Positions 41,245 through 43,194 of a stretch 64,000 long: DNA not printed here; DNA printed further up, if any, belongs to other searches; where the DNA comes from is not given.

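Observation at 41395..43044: Radical SAM-SPASM enzyme fused to a degenerate sugar-nucleotide (cytidylyltransferase-like) domain inside the flagellin glycosylation region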

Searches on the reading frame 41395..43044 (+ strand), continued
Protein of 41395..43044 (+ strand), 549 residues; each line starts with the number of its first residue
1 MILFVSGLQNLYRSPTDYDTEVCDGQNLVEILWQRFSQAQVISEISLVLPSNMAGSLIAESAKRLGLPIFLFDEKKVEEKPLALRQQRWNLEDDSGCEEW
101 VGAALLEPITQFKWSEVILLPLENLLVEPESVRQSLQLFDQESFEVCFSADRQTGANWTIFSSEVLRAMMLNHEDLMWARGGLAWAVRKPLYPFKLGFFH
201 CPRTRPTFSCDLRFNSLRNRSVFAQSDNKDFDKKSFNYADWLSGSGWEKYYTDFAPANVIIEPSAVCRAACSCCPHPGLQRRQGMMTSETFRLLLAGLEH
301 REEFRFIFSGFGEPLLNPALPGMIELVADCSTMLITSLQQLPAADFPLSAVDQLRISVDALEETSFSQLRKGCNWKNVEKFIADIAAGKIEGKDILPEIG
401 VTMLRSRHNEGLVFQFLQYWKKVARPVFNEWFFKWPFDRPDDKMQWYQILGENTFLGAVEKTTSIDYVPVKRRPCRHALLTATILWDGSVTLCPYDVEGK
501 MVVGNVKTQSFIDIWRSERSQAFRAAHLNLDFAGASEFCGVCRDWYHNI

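Call 51: find_encoding_contigs(protein=P0145, flank=10000, max_places=1)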
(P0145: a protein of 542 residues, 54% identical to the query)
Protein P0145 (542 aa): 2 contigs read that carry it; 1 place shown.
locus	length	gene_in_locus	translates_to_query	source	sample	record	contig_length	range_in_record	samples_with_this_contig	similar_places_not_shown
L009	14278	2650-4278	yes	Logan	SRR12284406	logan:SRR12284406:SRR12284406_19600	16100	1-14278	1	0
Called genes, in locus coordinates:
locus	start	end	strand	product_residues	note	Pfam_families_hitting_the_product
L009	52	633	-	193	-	-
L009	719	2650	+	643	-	PF01973:MptE-like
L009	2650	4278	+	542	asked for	PF04055:Radical_SAM (faint)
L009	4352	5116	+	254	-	PF02348:CTP_transf_3, PF12804:NTP_transf_3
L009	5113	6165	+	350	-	PF03102:NeuB, PF08666:SAF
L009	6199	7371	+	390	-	PF02350:Epimerase_2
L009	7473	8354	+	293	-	PF08668:HDOD, PF01966:HD (weak)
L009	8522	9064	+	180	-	-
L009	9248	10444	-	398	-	-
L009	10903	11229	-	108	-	-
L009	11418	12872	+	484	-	PF07719:TPR_2 (faint), PF13414:TPR_11 (faint)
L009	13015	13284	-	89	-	PF21748:UPF0150 (weak)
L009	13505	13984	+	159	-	PF00571:CBS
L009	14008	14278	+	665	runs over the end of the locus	PF01558:POR, PF01855:POR_N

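Call 55: search_protein_families(library=pfam, proteins=[P0114, P0145, P0096, P0133, P0095], max_evalue=1)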
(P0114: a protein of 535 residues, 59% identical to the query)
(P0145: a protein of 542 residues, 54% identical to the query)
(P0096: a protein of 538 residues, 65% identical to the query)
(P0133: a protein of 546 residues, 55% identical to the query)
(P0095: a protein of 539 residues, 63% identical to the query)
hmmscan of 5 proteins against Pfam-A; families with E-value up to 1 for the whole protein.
P0114 (535 aa): 3 families
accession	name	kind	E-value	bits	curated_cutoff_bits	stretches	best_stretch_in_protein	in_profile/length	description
PF13186.11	SPASM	-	1.4e-07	32.1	21.5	1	464-529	1-66/67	Iron-sulfur cluster-binding domain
PF04055.27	Radical_SAM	-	0.0026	18.4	29.5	1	287-394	26-136/166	Radical SAM superfamily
PF12804.13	NTP_transf_3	-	0.046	14.3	27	1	21-153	18-121/160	MobA-like NTP transferase domain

P0145 (542 aa): 3 families
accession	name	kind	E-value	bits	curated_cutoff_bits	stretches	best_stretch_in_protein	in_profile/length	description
PF04055.27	Radical_SAM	-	2.4e-05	25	29.5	1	296-400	27-135/166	Radical SAM superfamily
PF13186.11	SPASM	-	0.00012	22.7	21.5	1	471-537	1-67/67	Iron-sulfur cluster-binding domain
PF01128.25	IspD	-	0.11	12.7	27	1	28-78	25-75/221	2-C-methyl-D-erythritol 4-phosphate cytidylyltransferase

P0096 (538 aa): 4 families
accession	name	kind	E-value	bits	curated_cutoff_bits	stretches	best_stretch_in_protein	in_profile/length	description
PF13186.11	SPASM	-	6.9e-06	26.7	21.5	1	468-533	1-66/67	Iron-sulfur cluster-binding domain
PF04055.27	Radical_SAM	-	0.0072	16.9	29.5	1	293-403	28-142/166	Radical SAM superfamily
PF01128.25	IspD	-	0.038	14.2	27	1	24-77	25-78/221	2-C-methyl-D-erythritol 4-phosphate cytidylyltransferase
PF12804.13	NTP_transf_3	-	0.073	13.7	27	1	23-125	20-119/160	MobA-like NTP transferase domain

P0133 (546 aa): 6 families
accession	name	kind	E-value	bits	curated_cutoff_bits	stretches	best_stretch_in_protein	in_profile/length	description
PF13186.11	SPASM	-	6.8e-08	33.1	21.5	1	475-540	1-66/67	Iron-sulfur cluster-binding domain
PF04055.27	Radical_SAM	-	0.00016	22.3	29.5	1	302-412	25-139/166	Radical SAM superfamily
PF01128.25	IspD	-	0.0028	17.9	27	1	24-88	16-76/221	2-C-methyl-D-erythritol 4-phosphate cytidylyltransferase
PF14229.12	DUF4332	-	0.022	15.4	23.2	1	45-98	34-85/122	Domain of unknown function (DUF4332)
PF05222.21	AlaDh_PNT_N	-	0.051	14.3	30.4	0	360-402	13-54/136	Alanine dehydrogenase/PNT, N-terminal domain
PF18834.6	LPD22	-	0.13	13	28.6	1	339-416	13-90/97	Large polyvalent protein associated domain 22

P0095 (539 aa): 5 families
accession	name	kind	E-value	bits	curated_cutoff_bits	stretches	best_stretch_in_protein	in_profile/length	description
PF04055.27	Radical_SAM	-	8.3e-09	36.3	29.5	1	293-402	27-139/166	Radical SAM superfamily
PF13186.11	SPASM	-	2.9e-07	31.1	21.5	1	469-534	1-66/67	Iron-sulfur cluster-binding domain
PF01128.25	IspD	-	0.0033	17.6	27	1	17-75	17-75/221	2-C-methyl-D-erythritol 4-phosphate cytidylyltransferase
PF12804.13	NTP_transf_3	-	0.033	14.8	27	1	23-73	19-65/160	MobA-like NTP transferase domain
PF01702.25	TGT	-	0.053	13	26.3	1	353-386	238-270/357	Queuine tRNA-ribosyltransferase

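Call 61: find_related_loci(query=A1, collection=genome_contigs, flank=8000)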
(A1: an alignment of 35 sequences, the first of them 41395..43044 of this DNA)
Query A1 (549 aa) in genome_contigs; peptide patterns used: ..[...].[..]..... (x = any residue, [..] = any of these).
33 stretches matched a pattern; 32 encode a relative of the query (tblastn E <= 1e-3); 32 distinct loci.
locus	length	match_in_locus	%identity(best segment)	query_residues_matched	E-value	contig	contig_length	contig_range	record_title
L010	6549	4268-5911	57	1-549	0e+0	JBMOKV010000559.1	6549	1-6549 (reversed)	MAG: Candidatus Rifleibacteriota bacterium isolate Betzabe_MAG007 MAG007_559, whole genome shotgun sequence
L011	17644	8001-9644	57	1-549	0e+0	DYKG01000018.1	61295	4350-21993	MAG TPA_asm: Candidatus Methylomirabilis sp. isolate SulCav_AS07-7_4_47_145 SulCav_AS07_7_375_length_61295_cov_90_645901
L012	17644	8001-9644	48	1-549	0e+0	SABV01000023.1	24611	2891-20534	MAG: Erysipelotrichia bacterium isolate INTA.CYC.134 contig-100_1578, whole genome shotgun sequence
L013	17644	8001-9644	48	1-549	1e-177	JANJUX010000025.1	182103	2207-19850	MAG: Candidatus Riflebacteria bacterium isolate RXS2_metabat.bin.35 RXS2_k141_172687, whole genome shotgun sequence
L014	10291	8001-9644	48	1-549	3e-173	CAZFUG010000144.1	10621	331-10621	MAG TPA_asm: uncultured bacterium isolate binchicken_co115_14 genome assembly, contig: NODE_9354_length_10621_cov_4.7103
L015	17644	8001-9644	47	1-549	3e-172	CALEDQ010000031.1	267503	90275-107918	MAG TPA_asm: uncultured bacterium isolate SRR3330203_bin.17_CONCOCT_v1.1_MAG genome assembly, contig: ERZ724088.25, whol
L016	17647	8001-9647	45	1-549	7e-171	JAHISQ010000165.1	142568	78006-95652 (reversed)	MAG: Candidatus Riflebacteria bacterium isolate MM_PC_MetaG.mb.182 MM_PC_MetaG.mb.182_k141_1668718, whole genome shotgun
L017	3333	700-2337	46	1-547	7e-176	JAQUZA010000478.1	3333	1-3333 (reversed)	MAG: Candidatus Riflebacteria bacterium isolate STD2_25 NODE_141607_length_3333_cov_3.959451_Sandtown_D2, whole genome s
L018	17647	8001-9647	46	1-549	2e-167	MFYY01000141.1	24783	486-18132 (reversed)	MAG: Candidatus Riflebacteria bacterium GWC2_50_8 gwc2_scaffold_2947, whole genome shotgun sequence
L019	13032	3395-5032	45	1-547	5e-166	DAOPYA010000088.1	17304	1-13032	MAG TPA_asm: Candidatus Rifleibacterium sp. isolate AMR_MDS_1326 NODE_3473_length_17304_cov_6.121978, whole genome shotg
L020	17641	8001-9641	47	1-547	2e-166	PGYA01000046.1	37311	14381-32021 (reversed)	MAG: Candidatus Riflebacteria bacterium HGW-Riflebacteria-2 bjp_ig2102_scaffold_769, whole genome shotgun sequence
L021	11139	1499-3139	46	1-547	4e-162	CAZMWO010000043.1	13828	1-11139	MAG TPA_asm: uncultured bacterium isolate SRP192927_co6_749 genome assembly, contig: NODE_10667_length_13828_cov_4.11210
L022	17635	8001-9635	44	2-547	5e-160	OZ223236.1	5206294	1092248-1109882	MAG: Candidatus Ozemobacteraceae bacterium isolate 4ee0fdf2-fbb4-4151-bfa0-813162405533 genome assembly, chromosome: 2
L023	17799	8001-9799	46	2-549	8e-145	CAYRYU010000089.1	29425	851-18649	MAG TPA_asm: uncultured bacterium isolate binchicken_co66_92 genome assembly, contig: NODE_2636_length_29425_cov_21.8521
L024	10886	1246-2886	42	1-548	3e-144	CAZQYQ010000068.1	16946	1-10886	MAG TPA_asm: uncultured bacterium isolate SRP089250_co1_29 genome assembly, contig: NODE_5676_length_16946_cov_5.544195,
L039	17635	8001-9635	35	1-547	6e-112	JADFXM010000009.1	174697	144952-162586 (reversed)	MAG: Candidatus Riflebacteria bacterium isolate nDJH14bin3 nDJH14_bin3_NODE_9_length_174697_cov_80.516922, whole genome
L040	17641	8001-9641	35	1-547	8e-111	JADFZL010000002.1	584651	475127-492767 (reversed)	MAG: Candidatus Riflebacteria bacterium isolate nHGRbin4 nHGR_bin4_NODE_2_length_584651_cov_21.415636, whole genome shot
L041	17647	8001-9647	46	1-549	1e-160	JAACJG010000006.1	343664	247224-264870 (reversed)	MAG: Candidatus Rifleibacterium amylolyticum isolate CH46 Scaffold05, whole genome shotgun sequence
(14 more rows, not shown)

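Call 62: find_encoding_contigs(protein=P0120, flank=8000, max_places=1)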
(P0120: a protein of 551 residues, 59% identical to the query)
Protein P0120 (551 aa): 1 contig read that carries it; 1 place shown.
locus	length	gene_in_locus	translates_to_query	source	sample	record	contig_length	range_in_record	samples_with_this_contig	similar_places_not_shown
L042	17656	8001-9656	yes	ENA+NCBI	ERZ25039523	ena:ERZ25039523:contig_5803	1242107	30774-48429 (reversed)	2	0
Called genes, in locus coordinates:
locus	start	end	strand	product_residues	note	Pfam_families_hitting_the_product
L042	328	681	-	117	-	PF18480:DUF5615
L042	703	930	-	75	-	PF04255:DUF433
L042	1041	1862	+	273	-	PF00764:Arginosuc_synth, PF20979:Arginosuc_syn_C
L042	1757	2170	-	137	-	-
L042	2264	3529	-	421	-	PF02056:Glyco_hydro_4, PF11975:Glyco_hydro_4C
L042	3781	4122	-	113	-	PF03853:YjeF_N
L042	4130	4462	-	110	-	PF03853:YjeF_N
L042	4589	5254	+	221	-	PF01975:SurE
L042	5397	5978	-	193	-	PF14534:DUF4440 (weak)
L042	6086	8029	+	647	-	PF01973:MptE-like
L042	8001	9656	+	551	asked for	PF13186:SPASM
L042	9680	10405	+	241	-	PF02348:CTP_transf_3, PF12804:NTP_transf_3 (weak)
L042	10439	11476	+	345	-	PF03102:NeuB, PF08666:SAF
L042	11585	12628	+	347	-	PF02350:Epimerase_2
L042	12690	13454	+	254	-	-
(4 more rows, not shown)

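Call 63: find_encoding_contigs(protein=P0095, flank=8000, max_places=1)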
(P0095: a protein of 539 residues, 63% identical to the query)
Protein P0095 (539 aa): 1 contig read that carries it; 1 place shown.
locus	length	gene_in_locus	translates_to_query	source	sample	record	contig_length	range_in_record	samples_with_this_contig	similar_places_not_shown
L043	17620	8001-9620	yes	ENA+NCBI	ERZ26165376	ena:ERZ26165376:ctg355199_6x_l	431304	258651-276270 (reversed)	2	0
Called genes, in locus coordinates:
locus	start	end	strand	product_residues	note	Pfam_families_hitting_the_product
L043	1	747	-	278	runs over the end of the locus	PF00512:HisKA, PF02518:HATPase_c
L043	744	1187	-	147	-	PF05130:FlgN, PF05400:FliT (faint)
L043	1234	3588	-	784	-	PF07719:TPR_2 (faint), PF12895:ANAPC3 (faint), PF13424:TPR_12 (faint), PF13428:TPR_14 (faint), PF13432:TPR_16 (faint), PF00515:TPR_1 (faint), PF07721:TPR_4 (faint), PF14559:TPR_19 (weak), +5 more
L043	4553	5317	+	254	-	PF01975:SurE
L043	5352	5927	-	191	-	PF14534:DUF4440 (weak), PF12680:SnoaL_2 (weak)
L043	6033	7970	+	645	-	PF01973:MptE-like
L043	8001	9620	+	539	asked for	PF04055:Radical_SAM, PF13186:SPASM (weak)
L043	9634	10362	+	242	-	PF02348:CTP_transf_3, PF12804:NTP_transf_3 (weak)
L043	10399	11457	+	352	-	PF03102:NeuB, PF08666:SAF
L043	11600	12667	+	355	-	PF02350:Epimerase_2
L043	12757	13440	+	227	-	PF03853:YjeF_N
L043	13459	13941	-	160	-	PF01883:FeS_assembly_P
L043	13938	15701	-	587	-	PF00155:Aminotran_1_2, PF00266:Aminotran_5, PF02657:SufE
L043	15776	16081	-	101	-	PF05016:ParE_toxin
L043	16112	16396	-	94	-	PF02604:PhdYeFM_antitox (weak)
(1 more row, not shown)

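Call 69: search_protein_families(library=pfam, proteins=[L040:778-2940:-, L040:2953-3897:-, L040:3981-5882:-, L040:5888-6421:-, L040:6558-7961:+, L040:7977-9647:+, L040:10796-12694:+, L040:12778-14373:-, L040:15307-17316:-, L041:5707-7845:-], max_evalue=0.001)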
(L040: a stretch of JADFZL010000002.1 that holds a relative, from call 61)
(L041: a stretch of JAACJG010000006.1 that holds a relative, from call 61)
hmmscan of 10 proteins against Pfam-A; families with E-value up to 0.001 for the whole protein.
L040:778-2940:- (720 aa): 4 families
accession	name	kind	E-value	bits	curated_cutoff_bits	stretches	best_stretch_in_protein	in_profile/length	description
PF02518.31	HATPase_c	-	1.5e-26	93.5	26.4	1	606-712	2-110/111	Histidine kinase-, DNA gyrase B-, and HSP90-like ATPase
PF00512.31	HisKA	-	2.2e-17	63.3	26.9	1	500-562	3-64/66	His Kinase A (phospho-acceptor) domain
PF00672.30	HAMP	-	2.1e-07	31.6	25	1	293-339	6-52/53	HAMP domain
PF13426.13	PAS_9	-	0.00035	21.2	27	0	381-482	8-103/103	PAS domain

L040:2953-3897:- (314 aa): 0 families

L040:3981-5882:- (633 aa): 3 families
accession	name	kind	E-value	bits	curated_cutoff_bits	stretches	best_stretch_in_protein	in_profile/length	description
PF13614.12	AAA_31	-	6.7e-08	33.1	27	1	461-569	13-129/177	AAA domain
PF01656.29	CbiA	-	1.6e-06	28.5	25.4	1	452-493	1-42/125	CobQ/CobB/MinD/ParA nucleotide binding domain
PF10609.15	ParA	-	2.1e-06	27.8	27.1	1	451-501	5-55/246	NUBPL iron-transfer P-loop NTPase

L040:5888-6421:- (177 aa): 0 families

L040:6558-7961:+ (467 aa): 2 families
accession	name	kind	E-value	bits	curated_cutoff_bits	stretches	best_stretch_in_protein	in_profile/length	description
PF00232.24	Glyco_hydro_1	-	1.4e-162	541.7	22.6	1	5-467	4-453/453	Glycosyl hydrolase family 1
PF00331.26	Glyco_hydro_10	-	0.00028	20.7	22.1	0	367-441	227-295/311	Glycosyl hydrolase family 10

L040:7977-9647:+ (556 aa): 2 families
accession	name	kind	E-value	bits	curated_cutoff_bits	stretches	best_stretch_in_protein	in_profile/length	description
PF04055.27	Radical_SAM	-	1.1e-10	42.4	29.5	1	269-397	1-139/166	Radical SAM superfamily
PF13186.11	SPASM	-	3.2e-07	31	21.5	1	487-551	1-67/67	Iron-sulfur cluster-binding domain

L040:10796-12694:+ (632 aa): 6 families
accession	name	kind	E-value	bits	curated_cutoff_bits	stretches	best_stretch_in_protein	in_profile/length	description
PF13292.11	DXP_synthase_N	-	4e-115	384.3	21.2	1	6-281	1-274/274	1-deoxy-D-xylulose-5-phosphate synthase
PF02779.29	Transket_pyr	-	2.5e-50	171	27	1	318-477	4-171/174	Transketolase, pyrimidine binding domain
PF02780.25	Transketolase_C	-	1.6e-28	99.5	25.9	1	493-614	1-124/124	Transketolase, C-terminal domain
PF00456.26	Transketolase_N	-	2.4e-07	30.5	22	1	36-184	16-191/334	Transketolase, thiamine diphosphate binding domain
PF02775.26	TPP_enzyme_C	-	1.6e-05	25.2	21.9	1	119-178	31-84/151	Thiamine pyrophosphate enzyme, C-terminal TPP binding domain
PF00676.26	E1_dh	-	0.00089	18.7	22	0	120-182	105-167/300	Dehydrogenase E1 component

L040:12778-14373:- (531 aa): 0 families

L040:15307-17316:- (669 aa): 2 families
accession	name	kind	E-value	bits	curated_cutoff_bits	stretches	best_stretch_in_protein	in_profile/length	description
PF04392.18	ABC_sub_bind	-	4.1e-39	135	25.9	1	389-663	24-292/293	ABC transporter substrate binding protein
PF00871.23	Acetate_kinase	-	3.9e-16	59.2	22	1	160-313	177-334/392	Acetokinase family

L041:5707-7845:- (712 aa): 1 family
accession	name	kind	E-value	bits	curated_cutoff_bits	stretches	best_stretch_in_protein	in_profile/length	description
PF00149.33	Metallophos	-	1.2e-14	55.7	21.5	1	72-276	3-190/191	Calcineurin-like phosphoesterase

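Call 82: fold_search(model_id=the predicted structure, library=pdb)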
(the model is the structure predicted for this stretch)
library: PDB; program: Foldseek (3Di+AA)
matches with E <= 10: 1123; with E <= 0.001: 99
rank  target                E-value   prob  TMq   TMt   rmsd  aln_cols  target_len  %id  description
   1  5v1t_A                1.0e-09  1.00  0.38  0.46   9.9       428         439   10  Crystal structure of Streptococcus suis SuiB bound to precursor peptide SuiA (released 2017-08-30)
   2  4m7t                  2.1e-09  1.00  0.33  0.68   5.2       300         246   18  Crystal structure of BtrN in complex with AdoMet and 2-DOIA (released 2013-10-02)
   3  5v1s_A                3.7e-09  1.00  0.38  0.48   6.7       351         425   12  Crystal structure of Streptococcus suis SuiB bound to S-adenosylmethionine (released 2017-08-30)
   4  5v1q_A                4.4e-09  1.00  0.37  0.47   9.9       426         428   10  Crystal structure of Streptococcus suis SuiB (released 2017-08-30)
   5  8hzv_B                9.7e-09  1.00  0.36  0.41   9.3       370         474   14  The crystal structure of a Radical SAM Enzyme DesII (released 2024-07-10)
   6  8hzy_A                1.5e-08  1.00  0.37  0.43   8.6       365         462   14  The crystal structure of a Radical SAM Enzyme DesII (released 2024-07-10)
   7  5v1q_B                1.6e-08  1.00  0.36  0.44   8.5       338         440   12  Crystal structure of Streptococcus suis SuiB (released 2017-08-30)
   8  6oew_B                1.9e-08  1.00  0.32  0.70   4.8       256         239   12  Structure of a Cytidylyltransferase from Leptospira borgpetersenii serovar Hardjo-bovis (strain JB197) (released 2019-04-17)
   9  5v1s_B                2.1e-08  1.00  0.35  0.43  12.5       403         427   11  Crystal structure of Streptococcus suis SuiB bound to S-adenosylmethionine (released 2017-08-30)
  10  8hzv_C                4.4e-08  1.00  0.36  0.41   9.1       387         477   13  The crystal structure of a Radical SAM Enzyme DesII (released 2024-07-10)
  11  8hzv_A                5.9e-08  1.00  0.36  0.41  10.4       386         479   13  The crystal structure of a Radical SAM Enzyme DesII (released 2024-07-10)
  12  8hzv_D                7.4e-08  1.00  0.36  0.41   9.0       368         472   15  The crystal structure of a Radical SAM Enzyme DesII (released 2024-07-10)
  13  6oew_A                9.3e-08  1.00  0.34  0.75   3.9       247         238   14  Structure of a Cytidylyltransferase from Leptospira borgpetersenii serovar Hardjo-bovis (strain JB197) (released 2019-04-17)
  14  8hzy_B                1.4e-07  1.00  0.35  0.41   9.0       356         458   13  The crystal structure of a Radical SAM Enzyme DesII (released 2024-07-10)
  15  5why_A                2.2e-07  1.00  0.34  0.44   8.1       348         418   14  Structural Insights into Thioether Bond Formation in the Biosynthesis of Sactipeptides (released 2017-07-26)
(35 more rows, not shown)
